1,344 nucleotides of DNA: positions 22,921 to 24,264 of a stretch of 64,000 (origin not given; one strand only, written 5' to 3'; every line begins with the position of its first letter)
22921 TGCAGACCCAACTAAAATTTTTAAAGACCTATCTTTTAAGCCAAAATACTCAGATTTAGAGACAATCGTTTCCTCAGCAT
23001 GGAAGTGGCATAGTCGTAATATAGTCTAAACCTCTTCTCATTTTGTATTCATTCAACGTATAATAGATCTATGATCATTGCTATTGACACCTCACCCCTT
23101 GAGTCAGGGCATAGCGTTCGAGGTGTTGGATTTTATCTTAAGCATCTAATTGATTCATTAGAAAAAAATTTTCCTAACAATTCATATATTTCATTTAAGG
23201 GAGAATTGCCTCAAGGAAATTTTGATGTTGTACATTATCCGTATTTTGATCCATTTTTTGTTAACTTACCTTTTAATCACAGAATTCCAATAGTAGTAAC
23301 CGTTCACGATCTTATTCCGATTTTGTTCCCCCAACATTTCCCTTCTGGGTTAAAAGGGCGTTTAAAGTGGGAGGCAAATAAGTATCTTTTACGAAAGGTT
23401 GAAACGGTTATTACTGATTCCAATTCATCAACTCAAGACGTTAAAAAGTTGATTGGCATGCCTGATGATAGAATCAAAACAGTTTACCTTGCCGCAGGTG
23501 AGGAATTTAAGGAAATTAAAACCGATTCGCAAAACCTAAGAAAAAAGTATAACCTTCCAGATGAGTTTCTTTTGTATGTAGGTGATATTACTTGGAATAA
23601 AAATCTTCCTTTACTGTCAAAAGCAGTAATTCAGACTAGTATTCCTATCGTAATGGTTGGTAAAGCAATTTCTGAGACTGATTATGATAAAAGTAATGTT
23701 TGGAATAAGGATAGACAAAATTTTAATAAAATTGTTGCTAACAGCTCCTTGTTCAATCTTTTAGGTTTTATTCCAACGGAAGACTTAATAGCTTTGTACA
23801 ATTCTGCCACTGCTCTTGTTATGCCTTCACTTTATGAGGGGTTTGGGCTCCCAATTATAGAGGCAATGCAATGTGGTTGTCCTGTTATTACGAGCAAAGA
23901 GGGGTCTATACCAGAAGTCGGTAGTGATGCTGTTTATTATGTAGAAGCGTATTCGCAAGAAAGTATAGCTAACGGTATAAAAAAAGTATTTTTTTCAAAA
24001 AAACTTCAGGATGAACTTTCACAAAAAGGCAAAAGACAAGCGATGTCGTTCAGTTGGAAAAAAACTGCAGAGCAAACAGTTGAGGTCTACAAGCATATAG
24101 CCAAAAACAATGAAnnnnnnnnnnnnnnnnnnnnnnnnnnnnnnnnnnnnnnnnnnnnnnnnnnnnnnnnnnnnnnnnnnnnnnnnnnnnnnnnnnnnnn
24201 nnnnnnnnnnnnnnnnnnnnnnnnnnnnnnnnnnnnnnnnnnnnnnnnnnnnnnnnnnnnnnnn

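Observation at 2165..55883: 54-kb, ~48-gene surface-glycosylation super-locus dominated by lipid-carrier-dependent (GT-C-type) membrane glycosyltransferases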

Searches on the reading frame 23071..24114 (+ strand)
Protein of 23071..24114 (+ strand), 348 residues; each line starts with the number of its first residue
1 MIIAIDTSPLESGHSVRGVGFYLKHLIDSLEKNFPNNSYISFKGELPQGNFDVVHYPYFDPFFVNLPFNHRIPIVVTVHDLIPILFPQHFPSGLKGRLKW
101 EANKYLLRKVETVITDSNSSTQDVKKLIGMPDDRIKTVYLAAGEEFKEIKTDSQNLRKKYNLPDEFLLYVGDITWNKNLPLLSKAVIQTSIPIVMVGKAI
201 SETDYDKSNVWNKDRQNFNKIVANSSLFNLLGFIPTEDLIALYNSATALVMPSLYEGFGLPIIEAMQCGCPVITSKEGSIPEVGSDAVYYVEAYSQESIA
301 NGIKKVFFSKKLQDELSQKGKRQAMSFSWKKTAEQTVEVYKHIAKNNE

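Call 4: search_protein_families(library=pfam, proteins=[window:23071-24114:+], max_evalue=0.01)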
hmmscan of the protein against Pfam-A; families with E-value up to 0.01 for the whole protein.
window:23071-24114:+ (348 aa): 6 families
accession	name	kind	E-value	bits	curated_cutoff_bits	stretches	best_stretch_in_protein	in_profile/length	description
PF00534.26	Glycos_transf_1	-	3.1e-28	98.9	26.4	1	154-322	3-171/172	Glycosyl transferases group 1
PF13692.12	Glyco_trans_1_4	-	7.3e-19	68.9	27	1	167-305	4-138/142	Glycosyl transferases group 1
PF13439.12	Glyco_transf_4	-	1e-12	48.9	28.5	1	40-139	62-163/170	Glycosyltransferase Family 4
PF13579.12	Glyco_trans_4_4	-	2.4e-08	34.9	29.7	1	48-139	69-156/158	Glycosyl transferase 4-like domain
PF20706.3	GT4-conflict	-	1e-06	28.5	26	1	237-277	273-313/385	Family 4 Glycosyltransferase in conflict systems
PF13524.12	Glyco_trans_1_2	-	9.9e-05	22.8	25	1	211-335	24-141/144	Glycosyl transferase-like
